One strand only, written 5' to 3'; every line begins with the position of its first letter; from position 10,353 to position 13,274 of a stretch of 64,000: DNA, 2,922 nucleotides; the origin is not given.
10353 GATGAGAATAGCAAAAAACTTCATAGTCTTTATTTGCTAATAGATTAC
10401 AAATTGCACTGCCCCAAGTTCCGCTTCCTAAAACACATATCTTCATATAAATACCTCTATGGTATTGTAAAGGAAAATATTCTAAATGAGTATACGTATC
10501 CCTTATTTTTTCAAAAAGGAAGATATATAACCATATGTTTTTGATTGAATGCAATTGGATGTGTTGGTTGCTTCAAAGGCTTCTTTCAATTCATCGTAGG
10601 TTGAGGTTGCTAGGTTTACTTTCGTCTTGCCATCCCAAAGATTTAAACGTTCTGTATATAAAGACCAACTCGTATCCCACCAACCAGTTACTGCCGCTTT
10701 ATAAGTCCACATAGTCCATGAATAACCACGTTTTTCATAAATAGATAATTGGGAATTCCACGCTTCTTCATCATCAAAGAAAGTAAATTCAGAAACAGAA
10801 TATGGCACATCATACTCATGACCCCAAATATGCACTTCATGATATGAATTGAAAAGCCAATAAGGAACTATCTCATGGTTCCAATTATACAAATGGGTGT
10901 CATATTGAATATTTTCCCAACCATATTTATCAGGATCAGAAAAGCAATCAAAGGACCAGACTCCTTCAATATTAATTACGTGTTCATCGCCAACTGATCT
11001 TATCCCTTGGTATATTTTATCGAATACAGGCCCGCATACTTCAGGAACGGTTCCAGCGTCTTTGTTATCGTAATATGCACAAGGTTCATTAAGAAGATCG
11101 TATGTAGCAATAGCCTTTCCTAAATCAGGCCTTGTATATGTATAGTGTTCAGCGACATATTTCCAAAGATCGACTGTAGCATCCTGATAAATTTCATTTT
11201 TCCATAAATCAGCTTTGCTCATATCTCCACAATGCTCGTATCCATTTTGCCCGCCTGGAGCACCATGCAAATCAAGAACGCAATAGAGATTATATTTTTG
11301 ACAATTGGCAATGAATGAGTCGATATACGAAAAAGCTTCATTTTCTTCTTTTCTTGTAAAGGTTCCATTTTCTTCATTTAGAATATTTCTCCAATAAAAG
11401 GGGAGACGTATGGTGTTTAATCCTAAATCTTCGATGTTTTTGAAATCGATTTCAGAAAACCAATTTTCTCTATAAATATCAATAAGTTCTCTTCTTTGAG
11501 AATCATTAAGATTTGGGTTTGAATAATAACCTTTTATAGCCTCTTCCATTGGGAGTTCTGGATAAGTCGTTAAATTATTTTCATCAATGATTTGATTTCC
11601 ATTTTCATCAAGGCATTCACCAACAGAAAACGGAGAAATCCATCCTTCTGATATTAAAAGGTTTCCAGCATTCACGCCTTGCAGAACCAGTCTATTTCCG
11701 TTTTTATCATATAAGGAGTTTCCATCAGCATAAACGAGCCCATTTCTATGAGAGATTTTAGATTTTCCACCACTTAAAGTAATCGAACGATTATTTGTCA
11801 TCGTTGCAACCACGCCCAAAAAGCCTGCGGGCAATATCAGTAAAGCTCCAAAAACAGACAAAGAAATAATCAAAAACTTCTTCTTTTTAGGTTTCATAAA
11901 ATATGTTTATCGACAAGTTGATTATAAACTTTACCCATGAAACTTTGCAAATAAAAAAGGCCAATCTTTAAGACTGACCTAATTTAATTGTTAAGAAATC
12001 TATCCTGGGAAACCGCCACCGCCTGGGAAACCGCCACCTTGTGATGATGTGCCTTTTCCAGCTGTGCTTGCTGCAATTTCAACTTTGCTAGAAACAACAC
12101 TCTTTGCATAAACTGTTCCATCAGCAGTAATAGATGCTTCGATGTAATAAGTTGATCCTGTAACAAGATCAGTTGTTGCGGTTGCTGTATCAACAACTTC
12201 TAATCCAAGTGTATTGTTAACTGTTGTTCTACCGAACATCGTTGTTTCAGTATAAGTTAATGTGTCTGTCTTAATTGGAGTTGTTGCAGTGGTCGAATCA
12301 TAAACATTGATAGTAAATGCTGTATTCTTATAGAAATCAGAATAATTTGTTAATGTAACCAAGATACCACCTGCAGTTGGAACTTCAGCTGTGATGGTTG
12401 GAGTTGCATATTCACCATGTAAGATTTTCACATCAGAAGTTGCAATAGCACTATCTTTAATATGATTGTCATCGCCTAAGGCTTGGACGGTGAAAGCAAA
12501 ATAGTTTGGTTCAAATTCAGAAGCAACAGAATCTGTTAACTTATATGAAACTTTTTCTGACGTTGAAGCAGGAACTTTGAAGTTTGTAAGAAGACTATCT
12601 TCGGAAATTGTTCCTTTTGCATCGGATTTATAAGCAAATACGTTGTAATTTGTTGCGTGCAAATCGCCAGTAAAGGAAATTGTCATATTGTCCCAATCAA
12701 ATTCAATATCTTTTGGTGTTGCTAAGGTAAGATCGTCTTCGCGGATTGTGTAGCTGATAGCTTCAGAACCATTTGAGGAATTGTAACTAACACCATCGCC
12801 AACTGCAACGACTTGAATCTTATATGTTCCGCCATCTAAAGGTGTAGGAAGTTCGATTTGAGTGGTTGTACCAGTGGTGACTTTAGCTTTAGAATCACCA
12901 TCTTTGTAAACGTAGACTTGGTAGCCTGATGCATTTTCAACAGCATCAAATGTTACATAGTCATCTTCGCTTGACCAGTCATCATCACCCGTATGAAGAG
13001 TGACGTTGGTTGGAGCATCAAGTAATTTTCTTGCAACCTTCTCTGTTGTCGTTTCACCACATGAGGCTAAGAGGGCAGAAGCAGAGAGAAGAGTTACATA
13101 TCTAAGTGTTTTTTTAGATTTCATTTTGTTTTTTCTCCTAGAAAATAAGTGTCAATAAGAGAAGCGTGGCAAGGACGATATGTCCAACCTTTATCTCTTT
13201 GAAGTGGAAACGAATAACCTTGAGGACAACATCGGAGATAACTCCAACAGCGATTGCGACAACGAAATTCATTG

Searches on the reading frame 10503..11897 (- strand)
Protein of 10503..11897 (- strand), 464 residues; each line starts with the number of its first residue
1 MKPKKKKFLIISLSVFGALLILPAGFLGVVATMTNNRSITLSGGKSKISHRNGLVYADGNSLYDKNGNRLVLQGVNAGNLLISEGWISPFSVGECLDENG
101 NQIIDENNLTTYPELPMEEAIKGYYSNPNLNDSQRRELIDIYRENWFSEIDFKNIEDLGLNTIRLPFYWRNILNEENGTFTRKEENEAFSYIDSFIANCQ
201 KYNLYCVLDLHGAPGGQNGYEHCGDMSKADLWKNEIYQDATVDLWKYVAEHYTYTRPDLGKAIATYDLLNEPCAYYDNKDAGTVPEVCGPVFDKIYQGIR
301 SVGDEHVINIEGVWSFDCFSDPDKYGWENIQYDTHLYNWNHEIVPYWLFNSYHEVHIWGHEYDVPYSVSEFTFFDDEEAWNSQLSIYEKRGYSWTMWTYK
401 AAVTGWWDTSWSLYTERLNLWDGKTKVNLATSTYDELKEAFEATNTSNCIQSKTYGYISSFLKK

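Call 23: search_protein_families(library=pfam, proteins=[window:10503-11897:-], max_evalue=0.001)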
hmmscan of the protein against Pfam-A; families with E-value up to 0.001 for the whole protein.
window:10503-11897:- (464 aa): 1 family
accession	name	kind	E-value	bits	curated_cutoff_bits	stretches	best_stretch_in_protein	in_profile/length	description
PF00150.24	Cellulase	-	1.7e-17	64.2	23.5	1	152-401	27-270/272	Cellulase (glycosyl hydrolase family 5)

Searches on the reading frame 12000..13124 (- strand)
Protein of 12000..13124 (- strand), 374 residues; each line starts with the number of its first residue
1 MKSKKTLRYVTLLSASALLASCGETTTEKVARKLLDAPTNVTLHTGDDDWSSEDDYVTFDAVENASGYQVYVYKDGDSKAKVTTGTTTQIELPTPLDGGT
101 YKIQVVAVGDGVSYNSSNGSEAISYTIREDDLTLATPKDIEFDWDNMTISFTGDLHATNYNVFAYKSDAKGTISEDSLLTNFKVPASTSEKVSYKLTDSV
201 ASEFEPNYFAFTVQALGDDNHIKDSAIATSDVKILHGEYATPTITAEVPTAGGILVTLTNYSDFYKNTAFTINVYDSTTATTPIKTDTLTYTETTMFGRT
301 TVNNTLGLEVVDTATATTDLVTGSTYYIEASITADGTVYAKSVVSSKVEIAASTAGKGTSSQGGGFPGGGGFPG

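Call 23: search_protein_families(library=pfam, proteins=[window:12000-13124:-], max_evalue=0.001)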
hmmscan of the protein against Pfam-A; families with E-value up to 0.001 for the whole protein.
window:12000-13124:- (374 aa): 0 families

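Call 103: search_protein_families(library=pfam, proteins=[window:12000-13124:-], max_evalue=1)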
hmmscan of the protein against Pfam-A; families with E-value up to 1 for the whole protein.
window:12000-13124:- (374 aa): 2 families
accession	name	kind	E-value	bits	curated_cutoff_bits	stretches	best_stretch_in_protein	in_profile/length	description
PF22960.2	UBR1-like_wing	-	0.082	13.5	27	1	179-214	41-76/100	E3 ubiquitin-protein ligase UBR1-like, winged-helix domain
PF21910.2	GH85_C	-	0.68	10.9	27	0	56-109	20-78/95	GH85 endohexosaminidases, C-terminal domain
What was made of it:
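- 12000..13124 (-): Last gene of the GH3 operon: a 374-aa lipoprotein (signal LLASCGE). No Pfam family (calls 23, 103).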
